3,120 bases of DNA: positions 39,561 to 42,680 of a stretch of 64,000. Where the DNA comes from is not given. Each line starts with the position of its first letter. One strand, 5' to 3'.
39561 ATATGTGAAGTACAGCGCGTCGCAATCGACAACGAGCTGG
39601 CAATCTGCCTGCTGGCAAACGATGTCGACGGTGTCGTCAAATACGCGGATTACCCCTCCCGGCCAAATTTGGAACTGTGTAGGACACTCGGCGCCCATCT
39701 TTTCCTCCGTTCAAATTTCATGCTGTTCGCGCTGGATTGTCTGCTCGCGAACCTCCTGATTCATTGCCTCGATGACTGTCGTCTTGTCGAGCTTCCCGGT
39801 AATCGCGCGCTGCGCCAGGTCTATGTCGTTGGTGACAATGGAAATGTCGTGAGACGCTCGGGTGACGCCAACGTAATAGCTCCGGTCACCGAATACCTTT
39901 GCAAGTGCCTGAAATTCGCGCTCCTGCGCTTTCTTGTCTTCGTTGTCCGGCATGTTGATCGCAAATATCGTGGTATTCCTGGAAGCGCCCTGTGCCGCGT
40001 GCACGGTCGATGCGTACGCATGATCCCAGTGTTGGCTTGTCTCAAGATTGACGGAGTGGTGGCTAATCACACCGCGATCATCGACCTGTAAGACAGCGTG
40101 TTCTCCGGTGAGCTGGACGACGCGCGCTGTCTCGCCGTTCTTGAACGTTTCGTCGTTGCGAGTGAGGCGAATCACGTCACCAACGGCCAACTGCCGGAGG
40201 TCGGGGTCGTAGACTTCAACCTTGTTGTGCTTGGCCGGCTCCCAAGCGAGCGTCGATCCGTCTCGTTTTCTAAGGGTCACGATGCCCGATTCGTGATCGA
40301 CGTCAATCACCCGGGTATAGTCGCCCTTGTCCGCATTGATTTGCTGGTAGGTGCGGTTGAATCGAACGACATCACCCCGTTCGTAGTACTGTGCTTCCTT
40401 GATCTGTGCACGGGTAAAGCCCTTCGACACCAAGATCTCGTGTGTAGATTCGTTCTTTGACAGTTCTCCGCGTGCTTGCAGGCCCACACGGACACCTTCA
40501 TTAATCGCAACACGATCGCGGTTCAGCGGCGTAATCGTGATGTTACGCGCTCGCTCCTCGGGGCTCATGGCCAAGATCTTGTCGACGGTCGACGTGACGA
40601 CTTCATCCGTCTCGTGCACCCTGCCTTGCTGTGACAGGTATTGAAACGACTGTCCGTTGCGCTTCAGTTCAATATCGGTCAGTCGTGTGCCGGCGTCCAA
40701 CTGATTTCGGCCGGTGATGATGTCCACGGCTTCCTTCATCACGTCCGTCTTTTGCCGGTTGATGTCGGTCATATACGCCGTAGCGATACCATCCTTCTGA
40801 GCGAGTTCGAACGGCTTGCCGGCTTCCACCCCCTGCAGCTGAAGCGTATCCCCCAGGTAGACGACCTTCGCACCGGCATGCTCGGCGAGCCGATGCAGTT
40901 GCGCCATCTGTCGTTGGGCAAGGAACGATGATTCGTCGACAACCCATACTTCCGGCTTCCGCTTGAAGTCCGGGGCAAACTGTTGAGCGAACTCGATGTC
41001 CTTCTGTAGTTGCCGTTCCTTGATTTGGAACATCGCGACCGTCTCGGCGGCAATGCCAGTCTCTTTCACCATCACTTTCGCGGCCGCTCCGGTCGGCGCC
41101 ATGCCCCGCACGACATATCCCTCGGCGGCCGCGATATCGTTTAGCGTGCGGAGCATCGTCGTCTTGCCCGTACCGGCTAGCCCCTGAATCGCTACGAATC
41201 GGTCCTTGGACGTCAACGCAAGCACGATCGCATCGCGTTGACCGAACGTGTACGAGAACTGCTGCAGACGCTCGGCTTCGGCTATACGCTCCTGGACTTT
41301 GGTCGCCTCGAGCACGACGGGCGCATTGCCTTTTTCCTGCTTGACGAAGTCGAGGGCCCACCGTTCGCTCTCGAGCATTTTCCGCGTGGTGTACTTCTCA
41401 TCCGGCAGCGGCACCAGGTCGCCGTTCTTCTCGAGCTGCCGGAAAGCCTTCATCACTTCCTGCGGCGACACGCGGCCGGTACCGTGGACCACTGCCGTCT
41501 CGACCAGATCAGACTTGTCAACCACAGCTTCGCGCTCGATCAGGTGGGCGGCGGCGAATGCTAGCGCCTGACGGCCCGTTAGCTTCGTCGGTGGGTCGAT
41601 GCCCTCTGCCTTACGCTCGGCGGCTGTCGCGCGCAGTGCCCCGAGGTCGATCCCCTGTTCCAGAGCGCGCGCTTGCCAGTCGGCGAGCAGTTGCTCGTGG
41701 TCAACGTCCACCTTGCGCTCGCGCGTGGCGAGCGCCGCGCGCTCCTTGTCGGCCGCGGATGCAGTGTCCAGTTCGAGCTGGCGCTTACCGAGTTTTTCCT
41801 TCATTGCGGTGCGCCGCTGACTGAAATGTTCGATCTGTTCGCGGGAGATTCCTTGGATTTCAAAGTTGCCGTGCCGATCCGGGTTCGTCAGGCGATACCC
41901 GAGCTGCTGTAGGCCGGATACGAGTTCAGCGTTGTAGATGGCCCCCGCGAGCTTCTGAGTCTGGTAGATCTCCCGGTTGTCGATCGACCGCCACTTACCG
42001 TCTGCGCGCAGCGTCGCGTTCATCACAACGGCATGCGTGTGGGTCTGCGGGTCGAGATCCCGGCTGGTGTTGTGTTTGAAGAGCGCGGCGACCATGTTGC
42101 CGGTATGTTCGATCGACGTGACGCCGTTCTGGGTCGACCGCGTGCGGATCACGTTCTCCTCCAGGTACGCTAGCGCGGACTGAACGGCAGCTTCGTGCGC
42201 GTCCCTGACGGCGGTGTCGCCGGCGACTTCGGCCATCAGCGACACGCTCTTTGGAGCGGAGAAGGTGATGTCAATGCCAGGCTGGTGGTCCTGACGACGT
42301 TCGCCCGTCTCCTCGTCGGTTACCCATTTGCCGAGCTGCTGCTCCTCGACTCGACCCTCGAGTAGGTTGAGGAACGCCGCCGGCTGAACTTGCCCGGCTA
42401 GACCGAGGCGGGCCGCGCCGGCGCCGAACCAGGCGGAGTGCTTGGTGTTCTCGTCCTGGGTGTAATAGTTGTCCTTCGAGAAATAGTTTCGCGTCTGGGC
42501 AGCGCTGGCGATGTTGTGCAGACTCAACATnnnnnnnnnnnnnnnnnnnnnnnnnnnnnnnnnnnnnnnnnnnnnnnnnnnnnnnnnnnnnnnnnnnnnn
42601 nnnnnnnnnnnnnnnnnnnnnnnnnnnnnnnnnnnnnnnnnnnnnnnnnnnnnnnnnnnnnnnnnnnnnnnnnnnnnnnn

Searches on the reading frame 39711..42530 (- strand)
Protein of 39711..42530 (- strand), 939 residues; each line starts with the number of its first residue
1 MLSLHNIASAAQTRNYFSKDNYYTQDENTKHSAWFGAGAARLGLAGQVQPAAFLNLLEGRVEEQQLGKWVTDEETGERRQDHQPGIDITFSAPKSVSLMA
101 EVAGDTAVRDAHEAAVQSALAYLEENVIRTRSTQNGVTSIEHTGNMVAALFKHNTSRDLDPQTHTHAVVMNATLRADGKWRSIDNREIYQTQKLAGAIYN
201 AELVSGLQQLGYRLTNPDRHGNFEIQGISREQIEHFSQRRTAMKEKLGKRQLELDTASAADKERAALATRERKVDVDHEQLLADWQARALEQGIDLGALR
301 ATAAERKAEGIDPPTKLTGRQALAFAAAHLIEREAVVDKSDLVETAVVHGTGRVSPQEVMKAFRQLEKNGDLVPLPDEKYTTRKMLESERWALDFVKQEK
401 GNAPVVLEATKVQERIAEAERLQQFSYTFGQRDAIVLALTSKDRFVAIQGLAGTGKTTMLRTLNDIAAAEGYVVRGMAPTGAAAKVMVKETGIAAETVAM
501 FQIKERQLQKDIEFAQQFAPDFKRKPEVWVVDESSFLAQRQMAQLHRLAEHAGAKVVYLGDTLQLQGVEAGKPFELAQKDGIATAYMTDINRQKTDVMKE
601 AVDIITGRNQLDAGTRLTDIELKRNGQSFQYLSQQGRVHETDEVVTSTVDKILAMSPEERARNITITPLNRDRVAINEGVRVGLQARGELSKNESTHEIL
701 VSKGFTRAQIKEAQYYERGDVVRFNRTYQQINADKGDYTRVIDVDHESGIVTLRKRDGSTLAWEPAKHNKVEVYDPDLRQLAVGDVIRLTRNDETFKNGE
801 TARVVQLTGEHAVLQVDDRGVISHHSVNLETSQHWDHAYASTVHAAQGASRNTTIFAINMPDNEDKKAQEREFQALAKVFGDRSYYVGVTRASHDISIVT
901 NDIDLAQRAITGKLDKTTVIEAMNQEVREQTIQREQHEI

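Call 6: search_protein_families(library=pfam, proteins=[window:39711-42530:-])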
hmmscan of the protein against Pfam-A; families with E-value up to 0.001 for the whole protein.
window:39711-42530:- (939 aa): 8 families
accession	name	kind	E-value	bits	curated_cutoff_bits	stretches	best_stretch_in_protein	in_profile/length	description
PF08751.17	TrwC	-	5.1e-86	289.2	25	1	11-290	2-284/286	TrwC relaxase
PF13604.12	AAA_30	-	1.4e-44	152.6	27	1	428-641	3-189/191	AAA domain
PF13245.12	AAA_19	-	5.7e-14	52.9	25.1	1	433-566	3-130/134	AAA domain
PF13401.12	AAA_22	-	1.2e-06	29.3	27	1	442-565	4-126/130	AAA domain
PF01443.25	Viral_helicase1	-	3.1e-06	27.6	21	0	448-569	3-101/228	Viral superfamily 1 RNA helicase core domain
PF22232.2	TraI_hel_assoc_N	-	5.2e-06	27.5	27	1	450-558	1-97/99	TraI helicase-associated ssDNA bd, N-terminal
PF05970.20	PIF1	-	9.3e-05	22.5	25.9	1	438-549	17-126/223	PIF1-like helicase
PF13538.12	UvrD_C_2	-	0.00065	19.9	27.4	0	837-859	1-23/52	UvrD-like helicase C-terminal domain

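Call 50: list_cluster_members(proteins=[P0001, window:39711-42530:-])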
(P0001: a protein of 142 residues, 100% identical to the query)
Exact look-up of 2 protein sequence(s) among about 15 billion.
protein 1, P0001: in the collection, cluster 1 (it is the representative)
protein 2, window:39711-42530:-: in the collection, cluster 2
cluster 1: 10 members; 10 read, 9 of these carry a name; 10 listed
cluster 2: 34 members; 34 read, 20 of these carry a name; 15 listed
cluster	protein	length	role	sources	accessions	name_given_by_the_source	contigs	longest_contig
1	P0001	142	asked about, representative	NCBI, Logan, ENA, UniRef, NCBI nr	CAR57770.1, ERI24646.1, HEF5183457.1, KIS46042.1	hypothetical protein [Burkholderia cenocepacia] | Uncharacterized protein n=2 Tax=Burkholderia cenocepacia TaxID=95486 RepID=B4EQJ8_BURCJ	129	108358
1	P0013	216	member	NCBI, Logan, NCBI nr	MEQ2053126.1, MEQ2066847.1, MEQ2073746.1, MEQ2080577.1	hypothetical protein UXJ30_35470 [Burkholderia cenocepacia] | hypothetical protein [Burkholderia cenocepacia]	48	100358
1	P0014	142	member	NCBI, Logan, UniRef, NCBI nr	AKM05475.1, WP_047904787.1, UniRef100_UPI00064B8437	hypothetical protein [Burkholderia pyrrocinia] | hypothetical protein n=1 Tax=Burkholderia pyrrocinia TaxID=60550 RepID=UPI00064B8437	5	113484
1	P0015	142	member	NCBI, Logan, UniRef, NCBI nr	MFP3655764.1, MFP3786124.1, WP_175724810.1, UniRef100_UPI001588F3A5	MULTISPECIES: hypothetical protein [Burkholderia] | hypothetical protein n=1 Tax=Burkholderia TaxID=32008 RepID=UPI001588F3A5 | hypothetical protein [Burkholderia ambifaria]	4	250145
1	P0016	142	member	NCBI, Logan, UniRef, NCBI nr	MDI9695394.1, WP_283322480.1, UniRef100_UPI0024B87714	hypothetical protein QM312_05630 [Burkholderia cenocepacia] | hypothetical protein n=1 Tax=Burkholderia cenocepacia TaxID=95486 RepID=UPI0024B87714 | hypothetical protein [Burkholderia cenocepacia]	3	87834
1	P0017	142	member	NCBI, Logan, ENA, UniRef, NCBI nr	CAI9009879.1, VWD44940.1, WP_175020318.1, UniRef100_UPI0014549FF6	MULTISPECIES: hypothetical protein [Burkholderia cepacia complex] | hypothetical protein n=1 Tax=Burkholderia cepacia complex TaxID=87882 RepID=UPI0014549FF6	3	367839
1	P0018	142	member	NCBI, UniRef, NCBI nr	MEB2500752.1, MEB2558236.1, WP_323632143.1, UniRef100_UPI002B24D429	hypothetical protein [Burkholderia cenocepacia] | hypothetical protein n=1 Tax=Burkholderia cenocepacia TaxID=95486 RepID=UPI002B24D429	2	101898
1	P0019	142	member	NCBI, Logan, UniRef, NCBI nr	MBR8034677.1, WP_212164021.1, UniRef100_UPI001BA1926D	hypothetical protein [Burkholderia vietnamiensis] | hypothetical protein n=1 Tax=Burkholderia vietnamiensis TaxID=60552 RepID=UPI001BA1926D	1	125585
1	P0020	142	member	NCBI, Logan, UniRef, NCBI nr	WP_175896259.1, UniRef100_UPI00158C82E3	hypothetical protein [Burkholderia cepacia] | hypothetical protein n=1 Tax=Burkholderia cepacia TaxID=292 RepID=UPI00158C82E3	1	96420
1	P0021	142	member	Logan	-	-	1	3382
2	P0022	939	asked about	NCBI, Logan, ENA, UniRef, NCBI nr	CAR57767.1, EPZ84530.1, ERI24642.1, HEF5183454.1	MobF family relaxase [Burkholderia cenocepacia] | Conjugative transfer protein n=2 Tax=Pseudomonadota TaxID=1224 RepID=B4EQJ6_BURCJ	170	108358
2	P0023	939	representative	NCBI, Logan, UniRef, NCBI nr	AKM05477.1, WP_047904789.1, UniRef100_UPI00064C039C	MobF family relaxase [Burkholderia pyrrocinia] | MobF family relaxase n=1 Tax=Burkholderia pyrrocinia TaxID=60550 RepID=UPI00064C039C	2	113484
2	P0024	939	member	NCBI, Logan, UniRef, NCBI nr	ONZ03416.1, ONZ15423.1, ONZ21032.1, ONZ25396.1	AAA family ATPase [Burkholderia cenocepacia] | MobF family relaxase n=1 Tax=Burkholderia cenocepacia TaxID=95486 RepID=UPI000981E6B9 | MobF family relaxase [Burkholderia cenocepacia]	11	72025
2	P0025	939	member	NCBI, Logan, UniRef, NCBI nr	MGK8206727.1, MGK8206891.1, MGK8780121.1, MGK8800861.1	MobF family relaxase [Burkholderia cenocepacia] | MobF family relaxase n=1 Tax=Burkholderia latens TaxID=488446 RepID=UPI00158D98EB | MobF family relaxase [Burkholderia latens]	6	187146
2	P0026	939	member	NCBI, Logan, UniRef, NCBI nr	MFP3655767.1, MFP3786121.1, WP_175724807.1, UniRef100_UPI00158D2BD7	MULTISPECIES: MobF family relaxase [Burkholderia] | MobF family relaxase n=1 Tax=Burkholderia TaxID=32008 RepID=UPI00158D2BD7 | MobF family relaxase [Burkholderia ambifaria]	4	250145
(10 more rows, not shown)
